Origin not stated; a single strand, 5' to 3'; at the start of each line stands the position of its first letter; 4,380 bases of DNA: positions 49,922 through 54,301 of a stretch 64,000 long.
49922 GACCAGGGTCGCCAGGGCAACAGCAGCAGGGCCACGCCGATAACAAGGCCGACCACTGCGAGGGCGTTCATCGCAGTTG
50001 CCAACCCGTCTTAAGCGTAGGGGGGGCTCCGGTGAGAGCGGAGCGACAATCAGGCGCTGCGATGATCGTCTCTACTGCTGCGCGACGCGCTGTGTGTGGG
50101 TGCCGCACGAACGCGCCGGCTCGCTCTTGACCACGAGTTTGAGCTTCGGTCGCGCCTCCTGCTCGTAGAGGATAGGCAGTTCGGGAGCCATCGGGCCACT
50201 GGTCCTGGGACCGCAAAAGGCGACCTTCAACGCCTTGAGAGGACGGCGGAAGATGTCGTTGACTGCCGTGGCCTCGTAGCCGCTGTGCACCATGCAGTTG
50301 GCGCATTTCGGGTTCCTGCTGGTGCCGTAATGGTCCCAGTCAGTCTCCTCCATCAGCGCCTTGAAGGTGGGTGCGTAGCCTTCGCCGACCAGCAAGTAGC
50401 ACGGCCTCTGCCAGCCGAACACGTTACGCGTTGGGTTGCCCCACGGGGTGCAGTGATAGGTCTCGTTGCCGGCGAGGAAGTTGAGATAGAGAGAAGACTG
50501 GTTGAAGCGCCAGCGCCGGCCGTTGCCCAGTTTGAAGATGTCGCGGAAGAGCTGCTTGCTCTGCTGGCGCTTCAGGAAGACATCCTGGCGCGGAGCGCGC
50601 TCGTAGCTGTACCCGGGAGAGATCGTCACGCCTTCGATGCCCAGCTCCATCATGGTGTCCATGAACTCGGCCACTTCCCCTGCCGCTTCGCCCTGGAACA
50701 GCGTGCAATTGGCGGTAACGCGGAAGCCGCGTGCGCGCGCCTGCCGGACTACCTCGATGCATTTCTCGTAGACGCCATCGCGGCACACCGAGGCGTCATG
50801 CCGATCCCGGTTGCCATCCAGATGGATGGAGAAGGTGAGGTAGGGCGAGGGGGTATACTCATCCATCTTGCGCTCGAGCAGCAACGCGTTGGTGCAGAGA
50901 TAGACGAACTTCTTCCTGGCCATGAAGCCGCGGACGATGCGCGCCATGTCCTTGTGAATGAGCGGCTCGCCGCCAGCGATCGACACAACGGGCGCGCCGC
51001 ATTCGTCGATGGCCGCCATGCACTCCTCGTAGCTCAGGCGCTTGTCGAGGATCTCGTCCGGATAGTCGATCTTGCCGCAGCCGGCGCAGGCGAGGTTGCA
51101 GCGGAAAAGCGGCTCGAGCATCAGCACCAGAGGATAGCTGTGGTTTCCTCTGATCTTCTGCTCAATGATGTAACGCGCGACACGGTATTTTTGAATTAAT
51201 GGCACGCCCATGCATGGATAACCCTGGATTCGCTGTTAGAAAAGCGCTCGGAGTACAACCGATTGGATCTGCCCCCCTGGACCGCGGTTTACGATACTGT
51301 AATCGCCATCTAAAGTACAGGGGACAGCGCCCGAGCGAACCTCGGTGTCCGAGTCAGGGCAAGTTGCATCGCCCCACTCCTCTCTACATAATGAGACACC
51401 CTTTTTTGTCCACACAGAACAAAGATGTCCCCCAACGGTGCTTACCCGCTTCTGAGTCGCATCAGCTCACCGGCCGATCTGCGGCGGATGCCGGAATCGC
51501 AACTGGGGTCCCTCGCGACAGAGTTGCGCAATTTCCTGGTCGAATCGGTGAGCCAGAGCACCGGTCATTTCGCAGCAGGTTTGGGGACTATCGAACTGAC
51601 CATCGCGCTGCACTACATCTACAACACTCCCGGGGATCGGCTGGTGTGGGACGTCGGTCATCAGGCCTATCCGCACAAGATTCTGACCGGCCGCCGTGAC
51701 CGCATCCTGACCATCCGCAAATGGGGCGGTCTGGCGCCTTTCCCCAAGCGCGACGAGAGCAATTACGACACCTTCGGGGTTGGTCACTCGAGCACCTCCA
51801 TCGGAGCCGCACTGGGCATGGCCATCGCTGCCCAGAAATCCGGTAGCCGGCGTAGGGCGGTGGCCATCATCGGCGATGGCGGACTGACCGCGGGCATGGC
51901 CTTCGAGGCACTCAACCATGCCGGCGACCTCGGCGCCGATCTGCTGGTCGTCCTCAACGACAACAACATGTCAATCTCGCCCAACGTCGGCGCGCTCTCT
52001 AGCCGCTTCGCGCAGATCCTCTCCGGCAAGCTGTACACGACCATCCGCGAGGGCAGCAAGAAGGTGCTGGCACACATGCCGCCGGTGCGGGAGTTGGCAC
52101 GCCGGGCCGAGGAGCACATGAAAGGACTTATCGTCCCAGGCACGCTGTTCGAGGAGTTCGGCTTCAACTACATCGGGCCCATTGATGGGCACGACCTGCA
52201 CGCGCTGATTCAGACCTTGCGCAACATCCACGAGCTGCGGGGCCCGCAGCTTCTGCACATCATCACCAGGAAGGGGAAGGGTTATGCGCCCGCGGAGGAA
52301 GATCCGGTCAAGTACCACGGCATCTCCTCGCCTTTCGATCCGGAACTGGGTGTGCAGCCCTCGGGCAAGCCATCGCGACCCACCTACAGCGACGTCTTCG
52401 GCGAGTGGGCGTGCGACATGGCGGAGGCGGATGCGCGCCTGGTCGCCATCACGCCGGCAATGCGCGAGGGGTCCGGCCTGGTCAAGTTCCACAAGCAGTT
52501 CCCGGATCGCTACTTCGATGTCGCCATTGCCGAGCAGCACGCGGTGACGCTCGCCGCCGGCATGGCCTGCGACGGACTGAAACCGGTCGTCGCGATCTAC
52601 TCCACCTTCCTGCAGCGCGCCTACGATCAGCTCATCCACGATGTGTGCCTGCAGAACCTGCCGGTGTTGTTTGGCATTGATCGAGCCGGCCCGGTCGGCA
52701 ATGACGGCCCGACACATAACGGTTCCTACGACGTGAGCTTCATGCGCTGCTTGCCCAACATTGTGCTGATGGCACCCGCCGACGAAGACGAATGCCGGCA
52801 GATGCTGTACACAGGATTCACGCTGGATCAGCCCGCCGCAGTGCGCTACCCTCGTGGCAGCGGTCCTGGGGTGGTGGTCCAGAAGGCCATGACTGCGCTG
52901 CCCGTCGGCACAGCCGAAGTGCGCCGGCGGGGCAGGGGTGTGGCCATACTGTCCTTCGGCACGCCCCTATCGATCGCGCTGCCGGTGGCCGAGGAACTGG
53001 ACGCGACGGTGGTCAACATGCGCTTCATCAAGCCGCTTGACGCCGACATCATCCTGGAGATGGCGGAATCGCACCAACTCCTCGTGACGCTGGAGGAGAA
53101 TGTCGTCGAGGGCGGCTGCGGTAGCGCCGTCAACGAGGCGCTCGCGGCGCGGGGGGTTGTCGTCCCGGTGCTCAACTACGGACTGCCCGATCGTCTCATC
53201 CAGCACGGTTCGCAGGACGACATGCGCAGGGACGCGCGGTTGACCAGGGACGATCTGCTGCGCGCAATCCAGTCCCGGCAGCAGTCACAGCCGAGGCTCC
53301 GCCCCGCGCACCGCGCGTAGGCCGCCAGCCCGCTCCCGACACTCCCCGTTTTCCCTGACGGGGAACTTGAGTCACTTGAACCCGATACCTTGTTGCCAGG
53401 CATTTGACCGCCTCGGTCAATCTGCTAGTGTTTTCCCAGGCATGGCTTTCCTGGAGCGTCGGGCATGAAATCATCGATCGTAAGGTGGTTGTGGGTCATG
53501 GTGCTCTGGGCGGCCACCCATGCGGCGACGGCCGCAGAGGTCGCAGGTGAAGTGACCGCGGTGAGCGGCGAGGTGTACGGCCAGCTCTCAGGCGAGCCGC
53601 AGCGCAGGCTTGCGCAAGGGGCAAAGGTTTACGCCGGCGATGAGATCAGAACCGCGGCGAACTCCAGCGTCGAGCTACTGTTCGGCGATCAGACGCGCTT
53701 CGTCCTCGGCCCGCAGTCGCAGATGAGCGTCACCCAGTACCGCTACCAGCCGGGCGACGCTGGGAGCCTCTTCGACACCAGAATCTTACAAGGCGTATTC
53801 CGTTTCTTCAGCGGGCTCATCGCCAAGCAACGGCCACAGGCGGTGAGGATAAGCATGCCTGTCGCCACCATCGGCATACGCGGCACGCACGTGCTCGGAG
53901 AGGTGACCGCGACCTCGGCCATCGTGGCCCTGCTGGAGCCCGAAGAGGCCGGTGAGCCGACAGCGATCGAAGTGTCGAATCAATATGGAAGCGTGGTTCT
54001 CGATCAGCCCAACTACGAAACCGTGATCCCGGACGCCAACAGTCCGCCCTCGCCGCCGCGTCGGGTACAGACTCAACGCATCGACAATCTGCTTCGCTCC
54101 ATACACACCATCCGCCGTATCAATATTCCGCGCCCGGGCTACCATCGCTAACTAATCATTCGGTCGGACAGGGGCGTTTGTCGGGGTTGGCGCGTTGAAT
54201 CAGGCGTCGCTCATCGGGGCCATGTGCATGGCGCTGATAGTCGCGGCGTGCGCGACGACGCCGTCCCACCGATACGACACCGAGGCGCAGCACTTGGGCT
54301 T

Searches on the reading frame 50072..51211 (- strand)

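Call 74: search_protein_families(library=ncbifam, proteins=[window:50072-51211:-], max_evalue=1e-10)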
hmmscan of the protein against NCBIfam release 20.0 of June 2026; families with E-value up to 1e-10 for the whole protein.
window:50072-51211:- (379 aa): 14 families
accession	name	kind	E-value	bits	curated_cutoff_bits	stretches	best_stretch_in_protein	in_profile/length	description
TIGR03470.1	HpnH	equivalog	3.3e-167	555.3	225.05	1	1-319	1-318/318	adenosyl-hopene transferase HpnH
TIGR03961.1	rSAM_PTO1314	hypoth_equivalog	1.7e-17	63.7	306.05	1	21-309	16-301/332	PTO1314 family radical SAM protein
TIGR04051.1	rSAM_NirJ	equivalog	1e-16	60.9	515.45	1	35-250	9-223/354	heme d1 biosynthesis radical SAM protein NirJ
TIGR02666.1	moaA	equivalog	1e-13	51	284.05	1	37-192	19-185/336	GTP 3',8-cyclase MoaA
NF049973.1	radical_Rv1681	equivalog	1.1e-13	50.9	380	1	35-193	79-240/326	Rv1681 family radical SAM protein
TIGR03913.1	rad_SAM_trio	equivalog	2.4e-13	49.3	591.75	1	10-195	3-187/477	GDL motif peptide-associated radical SAM/SPASM maturase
TIGR02668.1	moaA_archaeal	equivalog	8.1e-13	48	325.25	1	37-189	19-175/303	GTP 3',8-cyclase MoaA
TIGR04053.2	TIGR04053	equivalog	1.1e-12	47.9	395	1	25-193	5-179/366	TIGR04053 family radical SAM/SPASM domain-containing protein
TIGR04546.1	rSAM_ahbC_deAc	equivalog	1.7e-12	46.9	650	1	36-193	47-206/390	12,18-didecarboxysiroheme deacetylase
TIGR04347.1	pseudo_SAM_Halo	equivalog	6.4e-12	45.4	525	1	19-225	30-238/390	TIGR04347 family pseudo-SAM/SPASM protein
TIGR03962.1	mycofact_rSAM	equivalog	8.7e-12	44.9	265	1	24-192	8-178/339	mycofactocin radical SAM maturase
TIGR04133.1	rSAM_w_lipo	hypoth_equivalog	1.7e-11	43.7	425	1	29-223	25-226/350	TIGR04133 family radical SAM/SPASM protein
TIGR04545.1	rSAM_ahbD_hemeb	equivalog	2.1e-11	43.9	500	1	37-194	9-169/339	heme b synthase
TIGR04054.1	rSAM_NirJ1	equivalog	4.3e-11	42.1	650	1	36-189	44-199/387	putative heme d1 biosynthesis radical SAM protein NirJ1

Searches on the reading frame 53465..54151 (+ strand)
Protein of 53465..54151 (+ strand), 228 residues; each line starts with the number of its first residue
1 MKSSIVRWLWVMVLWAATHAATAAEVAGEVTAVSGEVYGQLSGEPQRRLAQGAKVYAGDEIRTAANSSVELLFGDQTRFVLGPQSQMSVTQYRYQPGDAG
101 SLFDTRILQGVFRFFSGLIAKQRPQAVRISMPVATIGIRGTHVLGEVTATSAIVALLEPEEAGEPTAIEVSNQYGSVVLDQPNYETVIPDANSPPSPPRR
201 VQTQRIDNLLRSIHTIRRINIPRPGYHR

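Call 3: search_protein_families(library=pfam, proteins=[window:53465-54151:+], max_evalue=0.01)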
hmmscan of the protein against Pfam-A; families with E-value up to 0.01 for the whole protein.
window:53465-54151:+ (228 aa): 1 family
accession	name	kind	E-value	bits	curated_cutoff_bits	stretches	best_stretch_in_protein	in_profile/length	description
PF04773.18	FecR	-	1.9e-09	38.2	24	1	59-155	1-90/97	FecR protein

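Call 4: search_protein_families(library=ncbifam, proteins=[window:53465-54151:+], max_evalue=0.01)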
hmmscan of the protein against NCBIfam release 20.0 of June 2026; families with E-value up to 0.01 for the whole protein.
window:53465-54151:+ (228 aa): 3 families
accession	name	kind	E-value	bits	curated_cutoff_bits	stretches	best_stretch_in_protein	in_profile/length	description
NF033682.1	retention_LapA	subfamily_domain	2e-09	37.8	50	1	27-92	3-68/145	retention module-containing protein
NF033165.1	lipo_LipL45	exception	0.00032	19.9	350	1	46-159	58-169/391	lipoprotein LipL45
NF040942.2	hypo_ExtJ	equivalog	0.00095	19.5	52.5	1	1-60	1-57/77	selenite/tellurite reduction operon protein ExtJ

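Call 23: find_related_loci(query=A2, collection=metagenome_contigs, flank=10000)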
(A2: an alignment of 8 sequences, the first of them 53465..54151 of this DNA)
Query A2 (228 aa) in metagenome_contigs; peptide patterns used: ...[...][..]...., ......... (x = any residue, [..] = any of these).
600 stretches matched a pattern (row limit reached: there are more); 557 encode a relative of the query (tblastn E <= 1e-3); the best 80 are kept; 80 distinct loci.
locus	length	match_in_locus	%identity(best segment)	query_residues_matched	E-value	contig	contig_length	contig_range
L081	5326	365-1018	65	8-223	4e-88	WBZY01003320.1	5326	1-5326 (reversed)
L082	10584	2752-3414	50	5-224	2e-67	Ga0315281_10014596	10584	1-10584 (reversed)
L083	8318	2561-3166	52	23-224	9e-66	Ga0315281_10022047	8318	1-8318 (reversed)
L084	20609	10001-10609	49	23-227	2e-65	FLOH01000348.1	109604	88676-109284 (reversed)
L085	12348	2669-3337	48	1-224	3e-65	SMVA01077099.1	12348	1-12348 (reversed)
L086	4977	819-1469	47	9-224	4e-65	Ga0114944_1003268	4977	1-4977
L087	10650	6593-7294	45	4-224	5e-64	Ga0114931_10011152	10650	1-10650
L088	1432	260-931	44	1-224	6e-66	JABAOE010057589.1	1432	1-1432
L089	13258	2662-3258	46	28-226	2e-61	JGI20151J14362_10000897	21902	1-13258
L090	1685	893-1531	49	2-216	1e-61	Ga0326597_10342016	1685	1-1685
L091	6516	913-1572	42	4-224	1e-59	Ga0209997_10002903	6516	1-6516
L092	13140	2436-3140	43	3-224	7e-59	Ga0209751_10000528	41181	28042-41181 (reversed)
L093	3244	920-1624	43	3-224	6e-59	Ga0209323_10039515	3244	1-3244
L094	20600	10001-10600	47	27-227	4e-58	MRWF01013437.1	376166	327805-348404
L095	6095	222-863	43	9-223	4e-58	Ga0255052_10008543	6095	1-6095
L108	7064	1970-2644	46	9-222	8e-54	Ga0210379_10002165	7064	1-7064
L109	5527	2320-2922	49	28-215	8e-54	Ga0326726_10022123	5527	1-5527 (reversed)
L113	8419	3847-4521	45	9-222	7e-53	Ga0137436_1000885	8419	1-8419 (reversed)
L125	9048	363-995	45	28-225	2e-50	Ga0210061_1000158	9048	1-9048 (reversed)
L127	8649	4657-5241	48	40-222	3e-50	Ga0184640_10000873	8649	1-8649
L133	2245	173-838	44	9-222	2e-50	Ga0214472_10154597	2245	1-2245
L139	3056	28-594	43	47-224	7e-49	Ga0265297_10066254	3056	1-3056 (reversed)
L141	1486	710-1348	42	6-215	1e-50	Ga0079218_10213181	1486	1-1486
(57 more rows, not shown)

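Call 27: search_protein_families(library=pfam, proteins=[L113:997-2178:+, L108:309-1922:-, L133:876-1871:-, L141:369-686:+, L139:863-1537:-, L109:2996-5203:+, L125:2946-4766:-, L127:486-1583:+, L085:3360-5051:-, L085:5165-6400:-], max_evalue=0.001)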
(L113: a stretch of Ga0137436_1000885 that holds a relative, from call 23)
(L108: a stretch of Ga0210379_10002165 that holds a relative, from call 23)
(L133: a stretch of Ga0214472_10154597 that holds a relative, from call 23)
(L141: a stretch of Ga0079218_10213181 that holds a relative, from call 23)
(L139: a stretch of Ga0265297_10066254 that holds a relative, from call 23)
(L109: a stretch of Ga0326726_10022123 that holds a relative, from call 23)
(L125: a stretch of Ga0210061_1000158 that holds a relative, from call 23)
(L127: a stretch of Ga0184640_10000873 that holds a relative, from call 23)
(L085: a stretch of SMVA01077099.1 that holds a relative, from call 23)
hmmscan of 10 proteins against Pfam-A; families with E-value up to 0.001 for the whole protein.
L113:997-2178:+ (393 aa): 1 family
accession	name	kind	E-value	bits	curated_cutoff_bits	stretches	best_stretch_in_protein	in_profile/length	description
PF03797.25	Autotransporter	-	3.6e-13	50.3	26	1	139-307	1-171/255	Autotransporter beta-domain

L108:309-1922:- (537 aa): 1 family
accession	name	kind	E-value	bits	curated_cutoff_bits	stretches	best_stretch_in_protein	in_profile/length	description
PF01564.23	Spermine_synth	-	6.4e-10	39.3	22.9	1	306-463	16-174/186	Spermine/spermidine synthase domain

L133:876-1871:- (331 aa): 1 family
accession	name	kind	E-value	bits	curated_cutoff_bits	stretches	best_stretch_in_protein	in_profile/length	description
PF10017.15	Methyltransf_33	-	1.4e-110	369.5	23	1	28-328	1-302/304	Histidine-specific methyltransferase, SAM-dependent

L141:369-686:+ (105 aa): 0 families

L139:863-1537:- (224 aa): 1 family
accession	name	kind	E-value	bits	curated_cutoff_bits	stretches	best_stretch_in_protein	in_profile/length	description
PF03006.26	HlyIII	-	2.6e-37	129.1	26.2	1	21-216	4-224/224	Haemolysin-III related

L109:2996-5203:+ (735 aa): 8 families
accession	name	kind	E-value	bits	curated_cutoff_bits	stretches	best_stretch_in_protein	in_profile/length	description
PF00580.27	UvrD-helicase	-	1.5e-84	284.3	23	1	17-277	1-270/271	UvrD/REP helicase N-terminal domain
PF13361.12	UvrD_C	-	2.7e-80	270.9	25.6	1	283-614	1-349/350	UvrD-like helicase C-terminal domain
PF13245.12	AAA_19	-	6.3e-24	85.1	25.1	1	22-263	2-134/134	AAA domain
PF13538.12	UvrD_C_2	-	1.6e-10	41.1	27.4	1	554-610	4-51/52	UvrD-like helicase C-terminal domain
PF21196.3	PcrA_UvrD_tudor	-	1.3e-08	35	23.9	1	687-730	1-44/48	PcrA/UvrD tudor domain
PF13604.12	AAA_30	-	1.8e-06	28.2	27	0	16-80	1-65/191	AAA domain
PF13087.12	AAA_12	-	7.2e-05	22.9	27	0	547-609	134-189/195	AAA domain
PF01443.25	Viral_helicase1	-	8.7e-05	22.9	21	0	528-609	160-225/228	Viral superfamily 1 RNA helicase core domain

L125:2946-4766:- (606 aa): 6 families
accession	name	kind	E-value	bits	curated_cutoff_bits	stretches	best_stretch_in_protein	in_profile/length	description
PF00664.28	ABC_membrane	-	1.8e-35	123.4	28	1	37-306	2-271/274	ABC transporter transmembrane region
PF00005.33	ABC_tran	-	2.5e-32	112.8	25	1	371-520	1-137/137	ABC transporter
PF02463.25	SMC_N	-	6e-07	29.5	40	1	384-562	27-211/220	RecF/RecN/SMC N terminal domain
PF13671.12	AAA_33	-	6.3e-05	23.7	27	0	385-415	3-29/143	AAA domain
PF13191.12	AAA_16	-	0.00041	21.3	32.6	0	381-484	22-104/167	AAA ATPase domain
PF00004.35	AAA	-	0.00063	20.6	21.2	0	386-536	3-90/131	ATPase family associated with various cellular activities (AAA)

L127:486-1583:+ (365 aa): 1 family
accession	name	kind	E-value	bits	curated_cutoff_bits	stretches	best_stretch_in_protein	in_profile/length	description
PF00266.25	Aminotran_5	-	2e-51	175.6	21.5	1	10-353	2-371/371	Aminotransferase class-V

L085:3360-5051:- (563 aa): 3 families
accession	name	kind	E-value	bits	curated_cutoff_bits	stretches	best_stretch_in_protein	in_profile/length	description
PF00749.27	tRNA-synt_1c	-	1e-106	356.8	23.4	1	30-340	2-313/314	tRNA synthetases class I (E and Q), catalytic domain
PF03950.23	tRNA-synt_1c_C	-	1.1e-32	112.5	23.9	1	344-443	2-91/91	tRNA synthetases class I (E and Q), anti-codon binding domain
PF20974.2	tRNA-synt_1c_C2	-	3.4e-24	85.7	23.9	1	460-536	1-69/69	tRNA synthetases class I (E and Q), anti-codon binding domain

L085:5165-6400:- (411 aa): 7 families
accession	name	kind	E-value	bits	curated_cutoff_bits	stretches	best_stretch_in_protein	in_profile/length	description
PF01494.25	FAD_binding_3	-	2.2e-33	116.4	22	1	9-324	2-320/349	FAD binding domain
PF08491.16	SE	-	6.7e-07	29.1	20.1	1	276-385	118-227/276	Squalene epoxidase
PF05834.18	Lycopene_cycl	-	8.1e-06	25.6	23.4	0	10-43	1-36/380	Lycopene cyclase protein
PF07992.20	Pyr_redox_2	-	1.4e-05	25.2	26.1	1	10-190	2-130/291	Pyridine nucleotide-disulphide oxidoreductase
PF01266.30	DAO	-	0.00037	20.6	27.9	0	10-41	1-32/353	FAD dependent oxidoreductase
PF00890.30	FAD_binding_2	-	0.00072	19.3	20.4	0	10-42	1-33/414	FAD binding domain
PF13450.12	NAD_binding_8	-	0.00078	20.1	21.9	0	13-41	1-29/68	NAD(P)-binding Rossmann-like domain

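Call 30: search_solved_structures(query=A2, max_evalue=1)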
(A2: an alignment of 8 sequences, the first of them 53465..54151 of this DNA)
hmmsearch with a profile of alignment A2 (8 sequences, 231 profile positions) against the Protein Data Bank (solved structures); distinct sequences matched with E-value up to 1: 1.
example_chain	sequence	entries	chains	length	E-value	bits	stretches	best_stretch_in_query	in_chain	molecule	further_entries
5ix9_A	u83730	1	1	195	2.4e-08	37.1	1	28-108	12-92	Antifreeze protein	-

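Call 46: predict_structure(alignment_id=A3)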
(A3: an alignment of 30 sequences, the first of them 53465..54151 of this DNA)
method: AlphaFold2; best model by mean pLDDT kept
length: 228 residues; sequences in the alignment: 30
mean_pLDDT: 91.2   pTM: 0.81
mean pLDDT of the five models: 91.2, 91.0, 89.6, 89.5, 89.0
residues with pLDDT >= 90: 161; 70-90: 55; 50-70: 12; < 50: 0
segments of 3 or more residues with pLDDT < 50: none
pLDDT, mean of each block of 10 residues (from residue 1): 86 82 86 97 95 97 97 96 97 90 96 93 92 93 95 95 91 98 97 98 84 67 74
secondary structure, 60 per line:
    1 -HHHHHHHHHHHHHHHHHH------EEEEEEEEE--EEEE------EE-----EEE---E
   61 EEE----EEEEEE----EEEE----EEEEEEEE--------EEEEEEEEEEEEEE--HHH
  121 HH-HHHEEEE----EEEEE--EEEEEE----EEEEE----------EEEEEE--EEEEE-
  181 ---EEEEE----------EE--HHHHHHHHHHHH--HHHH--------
elements in order: H2-19 E26-34 E37-40 E54-56 E60-63 E68-73 E78-81 E86-93 E102-115 H118-122 E127-130 E135-139 E142-147 E152-156 E167-172 E175-179 E184-188 H203-214 H217-220

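Call 50: fold_search(model_id=the predicted structure, library=pdb)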
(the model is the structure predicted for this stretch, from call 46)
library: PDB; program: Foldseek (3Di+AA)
matches with E <= 10: 269; with E <= 0.001: 4
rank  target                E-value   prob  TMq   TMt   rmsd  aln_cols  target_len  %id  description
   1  6ovk_R                6.7e-05  1.00  0.49  0.52   2.7       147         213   10  Crystal Structure of the Pseudomonas capeferrum Anti-sigma Regulator PupR C-terminal Cell-surface Signaling Domain in  (released 2020-03-04)
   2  4m0h_B                2.3e-04  1.00  0.49  0.52   3.8       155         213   14  Crystal structure of a putative anti-sigma factor (BDI_1681) from Parabacteroides distasonis ATCC 8503 at 2.50 A resol (released 2013-10-16)
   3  4m0h_A                2.4e-04  1.00  0.50  0.53   3.1       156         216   13  Crystal structure of a putative anti-sigma factor (BDI_1681) from Parabacteroides distasonis ATCC 8503 at 2.50 A resol (released 2013-10-16)
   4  4m0n                  2.9e-04  1.00  0.49  0.53   3.7       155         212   14  Crystal structure of a putative anti-sigma factor (BDI_1681) from Parabacteroides distasonis ATCC 8503 at 1.65 A resolut (released 2013-10-16)
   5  5ix9_MODEL_1_A        5.5e-03  1.00  0.27  0.77   1.0        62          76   29  Cell surface anchoring domain (released 2017-06-28)
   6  7ket_C                4.5e-01  0.07  0.15  0.16  16.7       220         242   10  Factor H enhancing human antibody fragment (Fab) to meningococcal Factor H binding protein (released 2021-06-09)
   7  9f91_B                6.4e-01  0.02  0.10  0.11  18.5       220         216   14  Crystal structure of a designed Respiratory Syncytial Virus immunogen in complex with RSV90 fab (released 2025-05-21)
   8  8byt_A                6.7e-01  0.03  0.13  0.11  17.4       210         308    9  Outer membrane attachment porin OmpM1 from Veillonella parvula, C3 symmetry (released 2023-11-08)
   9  1r77_A                7.1e-01  0.08  0.12  0.21  13.0        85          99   19  Crystal structure of the cell wall targeting domain of peptidylglycan hydrolase ALE-1 (released 2005-04-12)
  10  6wfw_L                9.2e-01  0.02  0.11  0.11  18.8       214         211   10  Crystal structure of Fab364 in complex with NPNA2 peptide from circumsporozoite protein (released 2020-07-29)
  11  8bys_B                1.0e+00  0.03  0.14  0.12  20.4       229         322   10  Outer membrane attachment porin OmpM1 from Veillonella parvula, native (released 2023-11-08)
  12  8byp_X                1.0e+00  0.02  0.11  0.04  16.1       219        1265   11  Botulinum neurotoxin serotype X in complex with NTNH/X (released 2023-02-08)
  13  8t7f_B                1.1e+00  0.02  0.11  0.12  17.0       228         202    9  Structure of the S1 variant of Fab F1 (released 2023-11-22)
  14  2mzv_MODEL_1_A        1.1e+00  0.03  0.12  0.14  17.8       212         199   14  Resonance assignments and secondary structure of a phytocystatin from Sesamum indicum (released 2016-03-02)
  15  7uwv_A                1.1e+00  0.03  0.10  0.05  21.3       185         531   10  CBM74 from Ruminococcus bromii Sas6 with maltodecaose (released 2023-06-14)
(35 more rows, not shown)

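Call 61: search_protein_families(library=padloc, proteins=[window:53465-54151:+], max_evalue=0.001)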
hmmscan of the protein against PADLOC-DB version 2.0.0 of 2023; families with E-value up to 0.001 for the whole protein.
window:53465-54151:+ (228 aa): 0 families
